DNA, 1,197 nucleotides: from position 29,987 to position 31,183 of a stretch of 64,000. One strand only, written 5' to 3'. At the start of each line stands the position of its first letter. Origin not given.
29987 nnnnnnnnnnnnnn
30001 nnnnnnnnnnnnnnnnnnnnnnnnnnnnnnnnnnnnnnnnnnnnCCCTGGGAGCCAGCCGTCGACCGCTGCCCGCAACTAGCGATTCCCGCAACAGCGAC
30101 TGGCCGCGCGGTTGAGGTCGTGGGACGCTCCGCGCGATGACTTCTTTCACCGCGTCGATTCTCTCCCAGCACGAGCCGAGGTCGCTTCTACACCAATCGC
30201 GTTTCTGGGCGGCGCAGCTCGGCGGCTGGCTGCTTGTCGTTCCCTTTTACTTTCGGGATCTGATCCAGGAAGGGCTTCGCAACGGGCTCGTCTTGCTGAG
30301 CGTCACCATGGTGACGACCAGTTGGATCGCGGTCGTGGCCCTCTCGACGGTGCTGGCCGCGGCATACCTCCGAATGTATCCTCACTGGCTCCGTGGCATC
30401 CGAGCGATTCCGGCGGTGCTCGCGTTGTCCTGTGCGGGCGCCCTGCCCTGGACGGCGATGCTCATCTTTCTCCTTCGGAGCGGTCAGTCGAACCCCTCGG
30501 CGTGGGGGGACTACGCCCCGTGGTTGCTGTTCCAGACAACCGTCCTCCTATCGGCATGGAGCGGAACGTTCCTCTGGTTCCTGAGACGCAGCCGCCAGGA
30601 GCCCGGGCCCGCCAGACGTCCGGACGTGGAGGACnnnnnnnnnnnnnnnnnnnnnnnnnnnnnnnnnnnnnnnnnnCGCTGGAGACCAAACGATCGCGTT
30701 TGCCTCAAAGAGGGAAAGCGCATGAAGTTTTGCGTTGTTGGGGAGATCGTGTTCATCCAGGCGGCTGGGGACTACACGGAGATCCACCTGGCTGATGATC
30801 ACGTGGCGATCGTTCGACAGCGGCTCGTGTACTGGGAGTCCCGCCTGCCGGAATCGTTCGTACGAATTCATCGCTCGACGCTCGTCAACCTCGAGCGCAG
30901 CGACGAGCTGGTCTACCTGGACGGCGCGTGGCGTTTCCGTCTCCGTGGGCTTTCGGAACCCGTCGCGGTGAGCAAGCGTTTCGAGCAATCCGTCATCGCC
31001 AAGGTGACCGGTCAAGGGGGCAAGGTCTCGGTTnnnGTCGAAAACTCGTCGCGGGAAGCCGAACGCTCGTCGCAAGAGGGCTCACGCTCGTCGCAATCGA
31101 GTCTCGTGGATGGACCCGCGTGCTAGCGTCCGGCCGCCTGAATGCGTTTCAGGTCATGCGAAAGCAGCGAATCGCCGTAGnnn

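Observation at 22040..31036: One transmembrane sensor module and one LytTR DNA-binding domain are each used twice, in a two-component pair and in a membrane-tethered one-component protein that bracket an RND pump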

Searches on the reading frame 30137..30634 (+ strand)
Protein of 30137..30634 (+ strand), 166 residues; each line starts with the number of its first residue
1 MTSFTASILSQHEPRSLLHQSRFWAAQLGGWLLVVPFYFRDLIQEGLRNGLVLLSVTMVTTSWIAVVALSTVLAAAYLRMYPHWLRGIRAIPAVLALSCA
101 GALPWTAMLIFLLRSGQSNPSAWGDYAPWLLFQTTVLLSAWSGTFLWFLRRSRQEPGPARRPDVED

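Call 12: find_homologous_proteins(query=window:30137-30634:+, max_evalue=0.001)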
Query seq(166 aa): 2528 candidates shared short words with the query, none scored E <= 0.001.
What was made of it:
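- Tried and rejected: A word-indexed homologue search with the N-terminal 166 aa alone found nothing, not even the window's own protein (call 12).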

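Call 31: search_protein_representatives(alignment_id=A1)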
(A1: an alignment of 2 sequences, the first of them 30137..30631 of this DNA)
Query: 2 sequences, 166 profile positions. Proteins with E-value up to 0.001 (for the whole library): 23; up to 1e-10: 14; up to 1e-30: 7. The best 23 are listed.
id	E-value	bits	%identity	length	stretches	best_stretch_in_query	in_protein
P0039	4.7e-68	244.5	-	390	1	7-166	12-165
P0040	2.0e-49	183.9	-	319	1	14-160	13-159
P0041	6.7e-48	178.9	-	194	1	14-163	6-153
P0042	7.1e-45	169.1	-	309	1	15-160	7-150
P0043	8.2e-41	155.9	-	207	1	27-166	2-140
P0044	3.5e-38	147.3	-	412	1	13-164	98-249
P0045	2.1e-33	131.7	-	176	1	27-152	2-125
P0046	2.6e-29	118.4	-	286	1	21-161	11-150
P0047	8.9e-27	110.2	-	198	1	15-118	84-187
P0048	6.1e-19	84.7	-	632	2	22-164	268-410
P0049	1.1e-18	83.8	-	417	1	15-166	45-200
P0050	1.7e-17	80.0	-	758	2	16-165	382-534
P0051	3.3e-12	62.8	-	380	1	14-166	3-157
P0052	1.4e-11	60.8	-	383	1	17-164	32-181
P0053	1.5e-10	57.5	-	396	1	5-166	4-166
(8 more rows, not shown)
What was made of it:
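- Tried and rejected: The exhaustive HMMER search (call 31) replaced it.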

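Call 33: search_protein_families(library=pfam, alignment_id=A3, max_evalue=0.001)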
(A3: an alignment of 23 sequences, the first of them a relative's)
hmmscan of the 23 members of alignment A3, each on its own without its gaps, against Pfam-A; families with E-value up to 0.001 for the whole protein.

A. member 1, P0039 (390 aa): 1 family
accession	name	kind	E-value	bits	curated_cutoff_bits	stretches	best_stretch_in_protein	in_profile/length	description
PF06580.19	His_kinase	-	3.8e-22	78.8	25.2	1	171-250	1-81/81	Histidine kinase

B. families by the number of members that match (of 23 scanned): 3 families
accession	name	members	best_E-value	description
PF06580.19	His_kinase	15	2.6e-30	Histidine kinase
PF02518.31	HATPase_c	10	1.1e-05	Histidine kinase-, DNA gyrase B-, and HSP90-like ATPase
PF04397.21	LytTR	4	1.3e-16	LytTr DNA-binding domain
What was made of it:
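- Checked: Fifteen are PF06580 kinases, 4 are LytTR proteins and the rest are fragments (call 33).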

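Call 35: find_encoding_contigs(protein=P0039, flank=10000, max_places=3)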
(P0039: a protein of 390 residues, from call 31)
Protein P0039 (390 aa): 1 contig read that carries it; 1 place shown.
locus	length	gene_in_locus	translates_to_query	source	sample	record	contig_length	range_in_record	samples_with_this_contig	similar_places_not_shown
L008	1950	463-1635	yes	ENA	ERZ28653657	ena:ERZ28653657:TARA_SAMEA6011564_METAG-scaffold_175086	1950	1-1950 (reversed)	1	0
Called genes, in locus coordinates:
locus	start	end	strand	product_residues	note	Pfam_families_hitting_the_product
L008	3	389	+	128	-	?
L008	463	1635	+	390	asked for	PF06580:His_kinase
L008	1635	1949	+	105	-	?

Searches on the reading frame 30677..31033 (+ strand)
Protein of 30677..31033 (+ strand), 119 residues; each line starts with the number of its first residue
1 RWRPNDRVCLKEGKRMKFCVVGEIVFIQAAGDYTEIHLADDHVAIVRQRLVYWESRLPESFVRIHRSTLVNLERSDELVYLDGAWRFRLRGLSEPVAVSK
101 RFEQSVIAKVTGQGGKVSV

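Call 63: search_solved_structures(query=window:30677-31033:+, max_evalue=1, show_alignments=2)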
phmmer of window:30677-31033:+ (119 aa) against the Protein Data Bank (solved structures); distinct sequences matched with E-value up to 1: 3.
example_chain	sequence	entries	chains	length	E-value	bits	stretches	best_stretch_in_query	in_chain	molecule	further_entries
3d6w_A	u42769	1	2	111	0.18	15.2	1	23-102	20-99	Methyl-accepting/DNA response regulator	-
2ltl_A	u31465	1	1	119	0.53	13.7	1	21-60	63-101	NifU-like protein, mitochondrial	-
9wyt_J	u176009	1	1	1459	0.92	12.9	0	10-62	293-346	yolk sac IgY receptor precursor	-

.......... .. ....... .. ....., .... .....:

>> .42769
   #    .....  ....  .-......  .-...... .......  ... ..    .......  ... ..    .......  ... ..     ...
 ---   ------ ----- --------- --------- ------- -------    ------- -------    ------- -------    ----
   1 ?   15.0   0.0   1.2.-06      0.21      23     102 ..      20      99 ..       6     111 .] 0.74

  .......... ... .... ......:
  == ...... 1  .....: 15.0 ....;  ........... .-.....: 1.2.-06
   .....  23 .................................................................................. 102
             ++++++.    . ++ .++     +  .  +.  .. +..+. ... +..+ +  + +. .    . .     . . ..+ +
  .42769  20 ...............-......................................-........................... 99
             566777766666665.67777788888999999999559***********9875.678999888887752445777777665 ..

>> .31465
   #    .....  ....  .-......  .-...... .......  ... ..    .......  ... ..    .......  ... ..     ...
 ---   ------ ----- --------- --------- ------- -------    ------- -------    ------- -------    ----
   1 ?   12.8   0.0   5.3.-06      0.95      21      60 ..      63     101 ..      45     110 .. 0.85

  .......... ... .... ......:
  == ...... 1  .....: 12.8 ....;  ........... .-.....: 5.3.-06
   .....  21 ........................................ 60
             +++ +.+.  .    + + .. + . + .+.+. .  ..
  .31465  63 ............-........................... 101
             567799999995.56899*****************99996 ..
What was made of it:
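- Tried and rejected: phmmer of the LytTR domain against PDB sequences gave only a marginal hit (call 63).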
